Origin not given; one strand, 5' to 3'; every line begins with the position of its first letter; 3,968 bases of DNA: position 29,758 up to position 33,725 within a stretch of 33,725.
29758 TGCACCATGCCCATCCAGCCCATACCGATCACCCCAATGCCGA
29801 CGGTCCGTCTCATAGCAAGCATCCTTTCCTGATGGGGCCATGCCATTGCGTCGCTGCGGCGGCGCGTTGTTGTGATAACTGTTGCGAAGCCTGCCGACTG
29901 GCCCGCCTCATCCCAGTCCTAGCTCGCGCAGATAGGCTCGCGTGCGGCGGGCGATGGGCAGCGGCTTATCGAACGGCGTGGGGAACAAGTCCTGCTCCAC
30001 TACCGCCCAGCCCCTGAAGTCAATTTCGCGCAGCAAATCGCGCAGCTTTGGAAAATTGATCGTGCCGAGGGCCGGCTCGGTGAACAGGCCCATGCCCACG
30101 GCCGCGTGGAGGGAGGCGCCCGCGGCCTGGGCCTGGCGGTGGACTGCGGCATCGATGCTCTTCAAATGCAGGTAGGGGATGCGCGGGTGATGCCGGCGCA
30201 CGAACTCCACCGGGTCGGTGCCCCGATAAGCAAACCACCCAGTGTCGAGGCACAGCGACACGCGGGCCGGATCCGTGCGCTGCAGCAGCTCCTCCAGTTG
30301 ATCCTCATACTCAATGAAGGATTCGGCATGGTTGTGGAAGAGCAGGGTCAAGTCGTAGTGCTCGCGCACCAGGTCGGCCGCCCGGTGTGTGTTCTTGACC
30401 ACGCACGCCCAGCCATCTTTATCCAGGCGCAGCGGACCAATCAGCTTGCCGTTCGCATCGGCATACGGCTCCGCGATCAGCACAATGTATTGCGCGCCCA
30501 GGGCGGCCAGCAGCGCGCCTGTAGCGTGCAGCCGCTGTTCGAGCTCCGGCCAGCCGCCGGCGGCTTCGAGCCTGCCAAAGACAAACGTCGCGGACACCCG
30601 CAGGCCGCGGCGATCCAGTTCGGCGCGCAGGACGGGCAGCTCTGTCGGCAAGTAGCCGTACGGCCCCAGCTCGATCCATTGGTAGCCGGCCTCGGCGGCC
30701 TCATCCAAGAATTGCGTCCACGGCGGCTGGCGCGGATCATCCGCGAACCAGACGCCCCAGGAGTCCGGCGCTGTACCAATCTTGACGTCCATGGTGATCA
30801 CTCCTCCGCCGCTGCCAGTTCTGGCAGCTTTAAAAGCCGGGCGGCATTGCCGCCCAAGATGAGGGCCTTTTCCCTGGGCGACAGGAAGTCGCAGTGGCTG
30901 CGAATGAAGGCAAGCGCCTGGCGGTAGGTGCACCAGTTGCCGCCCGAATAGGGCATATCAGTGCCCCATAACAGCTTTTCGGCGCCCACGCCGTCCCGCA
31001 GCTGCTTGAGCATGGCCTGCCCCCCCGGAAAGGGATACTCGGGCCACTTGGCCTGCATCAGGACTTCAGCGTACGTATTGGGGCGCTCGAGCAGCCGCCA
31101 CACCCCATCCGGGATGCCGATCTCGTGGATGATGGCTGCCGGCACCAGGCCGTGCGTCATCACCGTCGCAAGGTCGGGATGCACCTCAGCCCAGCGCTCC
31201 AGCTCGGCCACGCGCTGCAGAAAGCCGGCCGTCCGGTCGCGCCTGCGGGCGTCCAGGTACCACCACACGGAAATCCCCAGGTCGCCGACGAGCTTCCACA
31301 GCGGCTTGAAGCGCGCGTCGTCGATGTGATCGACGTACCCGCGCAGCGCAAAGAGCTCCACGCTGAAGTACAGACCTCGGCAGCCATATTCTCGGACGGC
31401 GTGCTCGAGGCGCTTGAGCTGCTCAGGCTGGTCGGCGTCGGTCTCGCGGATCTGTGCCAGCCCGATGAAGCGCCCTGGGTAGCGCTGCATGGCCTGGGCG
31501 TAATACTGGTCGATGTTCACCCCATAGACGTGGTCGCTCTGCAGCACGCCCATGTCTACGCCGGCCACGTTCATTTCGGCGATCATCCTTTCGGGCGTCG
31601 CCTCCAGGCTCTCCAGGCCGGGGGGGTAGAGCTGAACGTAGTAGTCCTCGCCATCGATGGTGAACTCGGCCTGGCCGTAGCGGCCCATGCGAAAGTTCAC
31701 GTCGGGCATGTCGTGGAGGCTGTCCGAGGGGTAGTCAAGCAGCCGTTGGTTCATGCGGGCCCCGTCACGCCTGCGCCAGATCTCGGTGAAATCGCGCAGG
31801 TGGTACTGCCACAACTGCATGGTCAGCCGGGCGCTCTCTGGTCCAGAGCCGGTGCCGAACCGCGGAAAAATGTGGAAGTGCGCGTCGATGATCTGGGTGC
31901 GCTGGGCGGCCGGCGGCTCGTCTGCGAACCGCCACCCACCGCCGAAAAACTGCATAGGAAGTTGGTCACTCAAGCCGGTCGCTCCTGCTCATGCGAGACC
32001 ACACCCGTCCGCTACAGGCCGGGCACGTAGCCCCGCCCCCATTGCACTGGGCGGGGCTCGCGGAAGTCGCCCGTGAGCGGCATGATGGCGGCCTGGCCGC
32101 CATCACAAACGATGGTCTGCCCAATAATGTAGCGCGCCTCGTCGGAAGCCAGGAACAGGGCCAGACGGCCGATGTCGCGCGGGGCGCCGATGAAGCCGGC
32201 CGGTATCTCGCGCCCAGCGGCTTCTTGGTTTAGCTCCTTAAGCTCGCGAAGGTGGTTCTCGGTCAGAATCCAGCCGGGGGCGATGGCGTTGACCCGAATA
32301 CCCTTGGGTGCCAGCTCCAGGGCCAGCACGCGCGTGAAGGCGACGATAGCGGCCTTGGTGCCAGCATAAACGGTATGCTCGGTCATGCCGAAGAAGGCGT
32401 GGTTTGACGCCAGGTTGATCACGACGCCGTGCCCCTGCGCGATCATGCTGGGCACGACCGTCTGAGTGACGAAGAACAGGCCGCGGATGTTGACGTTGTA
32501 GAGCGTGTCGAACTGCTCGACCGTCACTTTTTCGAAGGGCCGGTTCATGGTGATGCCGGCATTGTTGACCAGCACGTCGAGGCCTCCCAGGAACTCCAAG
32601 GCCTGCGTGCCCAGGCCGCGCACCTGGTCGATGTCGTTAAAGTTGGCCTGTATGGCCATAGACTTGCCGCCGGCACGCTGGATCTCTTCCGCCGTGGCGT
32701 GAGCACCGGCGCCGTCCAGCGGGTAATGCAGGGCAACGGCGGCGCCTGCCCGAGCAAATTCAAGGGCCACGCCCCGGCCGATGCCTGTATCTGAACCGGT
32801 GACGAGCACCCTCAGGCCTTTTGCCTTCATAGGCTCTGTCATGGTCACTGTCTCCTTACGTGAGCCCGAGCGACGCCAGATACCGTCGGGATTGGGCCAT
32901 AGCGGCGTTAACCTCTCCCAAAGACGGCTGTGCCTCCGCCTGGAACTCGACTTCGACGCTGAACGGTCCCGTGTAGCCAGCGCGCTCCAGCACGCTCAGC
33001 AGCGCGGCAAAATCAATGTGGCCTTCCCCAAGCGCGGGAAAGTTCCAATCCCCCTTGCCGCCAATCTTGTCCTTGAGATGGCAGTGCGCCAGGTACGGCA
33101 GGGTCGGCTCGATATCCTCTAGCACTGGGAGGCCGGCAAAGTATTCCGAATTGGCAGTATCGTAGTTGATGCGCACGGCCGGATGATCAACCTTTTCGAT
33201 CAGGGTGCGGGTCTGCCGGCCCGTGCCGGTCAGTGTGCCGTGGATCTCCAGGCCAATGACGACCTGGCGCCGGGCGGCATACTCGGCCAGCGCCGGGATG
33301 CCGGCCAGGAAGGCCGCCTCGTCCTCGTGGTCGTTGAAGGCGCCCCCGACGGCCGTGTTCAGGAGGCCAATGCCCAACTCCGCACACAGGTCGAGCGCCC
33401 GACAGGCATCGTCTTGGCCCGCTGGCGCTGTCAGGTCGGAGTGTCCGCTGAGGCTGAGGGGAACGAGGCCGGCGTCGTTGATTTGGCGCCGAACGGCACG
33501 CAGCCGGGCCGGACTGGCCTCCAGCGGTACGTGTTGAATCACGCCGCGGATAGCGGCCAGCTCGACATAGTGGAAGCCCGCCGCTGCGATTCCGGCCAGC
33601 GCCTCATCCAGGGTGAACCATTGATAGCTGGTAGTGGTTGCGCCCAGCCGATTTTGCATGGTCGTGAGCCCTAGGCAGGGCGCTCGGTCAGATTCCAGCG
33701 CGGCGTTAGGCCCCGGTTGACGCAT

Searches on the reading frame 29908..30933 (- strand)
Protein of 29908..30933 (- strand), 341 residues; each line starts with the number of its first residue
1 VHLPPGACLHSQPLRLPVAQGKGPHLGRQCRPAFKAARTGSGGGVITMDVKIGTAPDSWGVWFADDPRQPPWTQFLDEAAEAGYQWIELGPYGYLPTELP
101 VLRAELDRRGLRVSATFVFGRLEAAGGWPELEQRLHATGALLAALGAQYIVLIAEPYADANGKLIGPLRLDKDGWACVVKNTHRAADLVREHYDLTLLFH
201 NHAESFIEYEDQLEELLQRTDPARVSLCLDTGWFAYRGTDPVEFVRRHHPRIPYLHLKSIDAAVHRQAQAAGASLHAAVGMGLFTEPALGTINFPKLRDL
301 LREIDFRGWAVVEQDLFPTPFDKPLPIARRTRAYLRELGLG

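Call 5: search_protein_families(library=pfam, proteins=[window:29908-30933:-])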
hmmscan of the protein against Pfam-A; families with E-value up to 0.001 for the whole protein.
window:29908-30933:- (341 aa): 1 family
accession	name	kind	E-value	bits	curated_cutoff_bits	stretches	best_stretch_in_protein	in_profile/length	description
PF01261.30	AP_endonuc_2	-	2.5e-25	90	31.1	1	76-336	1-247/249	Xylose isomerase-like TIM barrel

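Call 37: search_protein_families(library=ncbifam, proteins=[window:29908-30933:-], max_evalue=1e-10)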
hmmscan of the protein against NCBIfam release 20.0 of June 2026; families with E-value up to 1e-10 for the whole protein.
window:29908-30933:- (341 aa): 1 family
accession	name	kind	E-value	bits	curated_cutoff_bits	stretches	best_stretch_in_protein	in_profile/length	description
TIGR04379.1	myo_inos_iolE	equivalog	4.5e-45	154.4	290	1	50-337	2-288/290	myo-inosose-2 dehydratase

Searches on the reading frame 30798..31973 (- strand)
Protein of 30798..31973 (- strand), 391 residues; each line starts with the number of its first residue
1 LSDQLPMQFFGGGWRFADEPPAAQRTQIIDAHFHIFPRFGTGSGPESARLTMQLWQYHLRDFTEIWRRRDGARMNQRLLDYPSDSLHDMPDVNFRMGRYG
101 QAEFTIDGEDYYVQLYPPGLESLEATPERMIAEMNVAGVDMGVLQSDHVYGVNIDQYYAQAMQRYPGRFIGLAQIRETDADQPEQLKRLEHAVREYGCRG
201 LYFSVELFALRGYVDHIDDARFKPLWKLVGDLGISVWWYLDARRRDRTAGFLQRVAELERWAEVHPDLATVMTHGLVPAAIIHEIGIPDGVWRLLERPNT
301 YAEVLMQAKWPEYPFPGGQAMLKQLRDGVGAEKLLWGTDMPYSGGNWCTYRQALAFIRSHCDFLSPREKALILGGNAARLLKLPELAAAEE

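Call 5: search_protein_families(library=pfam, proteins=[window:30798-31973:-])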
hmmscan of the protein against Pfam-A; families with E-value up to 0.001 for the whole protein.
window:30798-31973:- (391 aa): 1 family
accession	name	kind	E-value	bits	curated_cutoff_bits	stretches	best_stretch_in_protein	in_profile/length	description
PF04909.20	Amidohydro_2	-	1.3e-24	87.9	26.4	1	29-383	1-289/289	Amidohydrolase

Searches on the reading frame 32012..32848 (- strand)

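Call 26: search_protein_families(library=pfam, proteins=[window:32012-32848:-], max_evalue=0.1)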
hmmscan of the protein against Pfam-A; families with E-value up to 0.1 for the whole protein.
window:32012-32848:- (278 aa): 5 families
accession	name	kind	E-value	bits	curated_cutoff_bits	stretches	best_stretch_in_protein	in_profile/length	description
PF13561.12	adh_short_C2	-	1.3e-58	198.9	27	1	20-251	5-234/236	Enoyl-(Acyl carrier protein) reductase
PF00106.31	adh_short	-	9.3e-53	179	26.6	1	14-198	3-186/195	short chain dehydrogenase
PF08659.16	KR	-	7.4e-09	36.2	22.6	1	14-173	3-161/180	KR domain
PF23441.1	SDR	-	0.00058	19.8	27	1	103-228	105-233/258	SDR-like rossmann domain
PF08643.16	DUF1776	-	0.0087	15.9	25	1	104-195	107-200/294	Fungal family of unknown function (DUF1776)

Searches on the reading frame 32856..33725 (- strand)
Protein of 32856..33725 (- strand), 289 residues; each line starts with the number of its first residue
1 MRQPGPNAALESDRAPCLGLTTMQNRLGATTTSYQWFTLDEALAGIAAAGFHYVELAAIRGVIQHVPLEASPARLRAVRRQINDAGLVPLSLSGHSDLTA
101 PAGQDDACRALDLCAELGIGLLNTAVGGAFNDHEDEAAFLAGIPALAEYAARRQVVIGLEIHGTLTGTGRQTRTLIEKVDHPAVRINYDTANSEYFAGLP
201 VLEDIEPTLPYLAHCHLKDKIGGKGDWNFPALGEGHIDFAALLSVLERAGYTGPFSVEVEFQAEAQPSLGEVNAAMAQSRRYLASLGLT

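Call 26: search_protein_families(library=pfam, proteins=[window:32856-33725:-], max_evalue=0.1)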
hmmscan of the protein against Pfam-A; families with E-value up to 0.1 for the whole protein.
window:32856-33725:- (289 aa): 1 family
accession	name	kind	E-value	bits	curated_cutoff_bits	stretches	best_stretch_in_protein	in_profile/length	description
PF01261.30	AP_endonuc_2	-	1.2e-33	117.2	31.1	1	46-271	4-234/249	Xylose isomerase-like TIM barrel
